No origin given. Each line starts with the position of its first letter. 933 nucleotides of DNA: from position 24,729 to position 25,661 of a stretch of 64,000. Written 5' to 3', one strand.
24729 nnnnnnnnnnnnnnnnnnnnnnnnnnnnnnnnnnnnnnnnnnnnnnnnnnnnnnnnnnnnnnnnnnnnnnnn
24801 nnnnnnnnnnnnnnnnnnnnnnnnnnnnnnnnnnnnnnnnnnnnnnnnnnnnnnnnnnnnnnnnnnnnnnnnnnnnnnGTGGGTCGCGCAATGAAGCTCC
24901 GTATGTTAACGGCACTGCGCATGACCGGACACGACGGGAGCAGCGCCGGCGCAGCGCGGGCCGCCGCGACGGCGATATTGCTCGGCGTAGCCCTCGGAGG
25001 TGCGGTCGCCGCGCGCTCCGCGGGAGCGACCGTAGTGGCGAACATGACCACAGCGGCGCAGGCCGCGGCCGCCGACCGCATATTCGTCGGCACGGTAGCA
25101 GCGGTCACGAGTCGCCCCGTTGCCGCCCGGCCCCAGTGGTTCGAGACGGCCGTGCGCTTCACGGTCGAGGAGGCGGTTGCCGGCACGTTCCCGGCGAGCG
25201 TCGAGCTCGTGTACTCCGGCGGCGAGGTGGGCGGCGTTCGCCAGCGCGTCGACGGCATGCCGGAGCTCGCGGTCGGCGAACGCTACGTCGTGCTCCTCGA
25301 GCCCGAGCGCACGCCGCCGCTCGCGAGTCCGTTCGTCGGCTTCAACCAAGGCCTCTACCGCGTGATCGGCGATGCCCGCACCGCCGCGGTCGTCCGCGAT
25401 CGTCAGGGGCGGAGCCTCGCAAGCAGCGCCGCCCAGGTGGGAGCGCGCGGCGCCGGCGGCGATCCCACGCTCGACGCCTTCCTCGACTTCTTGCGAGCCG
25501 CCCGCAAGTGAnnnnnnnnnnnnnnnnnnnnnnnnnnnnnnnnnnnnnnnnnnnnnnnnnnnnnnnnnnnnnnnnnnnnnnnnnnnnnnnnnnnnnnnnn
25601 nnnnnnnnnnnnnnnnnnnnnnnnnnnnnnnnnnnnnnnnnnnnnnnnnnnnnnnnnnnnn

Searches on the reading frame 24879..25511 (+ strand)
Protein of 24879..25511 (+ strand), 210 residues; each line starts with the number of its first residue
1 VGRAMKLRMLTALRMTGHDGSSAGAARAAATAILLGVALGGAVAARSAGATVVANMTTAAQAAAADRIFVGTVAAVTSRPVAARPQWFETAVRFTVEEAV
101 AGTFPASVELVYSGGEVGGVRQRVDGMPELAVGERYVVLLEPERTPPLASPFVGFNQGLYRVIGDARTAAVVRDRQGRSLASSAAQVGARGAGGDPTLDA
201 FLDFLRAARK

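Call 3: search_protein_families(library=pfam, max_evalue=1, proteins=[window:24879-25511:+])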
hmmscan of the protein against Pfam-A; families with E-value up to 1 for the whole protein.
window:24879-25511:+ (210 aa): 0 families

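Call 4: search_protein_families(library=ncbifam, max_evalue=1, proteins=[window:24879-25511:+])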
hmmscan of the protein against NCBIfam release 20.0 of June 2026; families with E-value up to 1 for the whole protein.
window:24879-25511:+ (210 aa): 0 families

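Call 76: search_protein_families(library=ncbifam, max_evalue=1, proteins=[window:24879-25511:+])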
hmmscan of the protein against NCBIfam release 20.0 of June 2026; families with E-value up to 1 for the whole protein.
window:24879-25511:+ (210 aa): 0 families
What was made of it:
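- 24879..25511 (+): 210-aa exported protein of unknown family. Its stop overlaps the metzincin start, and it is a conserved partner of the metzincin. Its membership of the system is uncertain. No Pfam or NCBIfam hit (calls 3, 4, 76).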
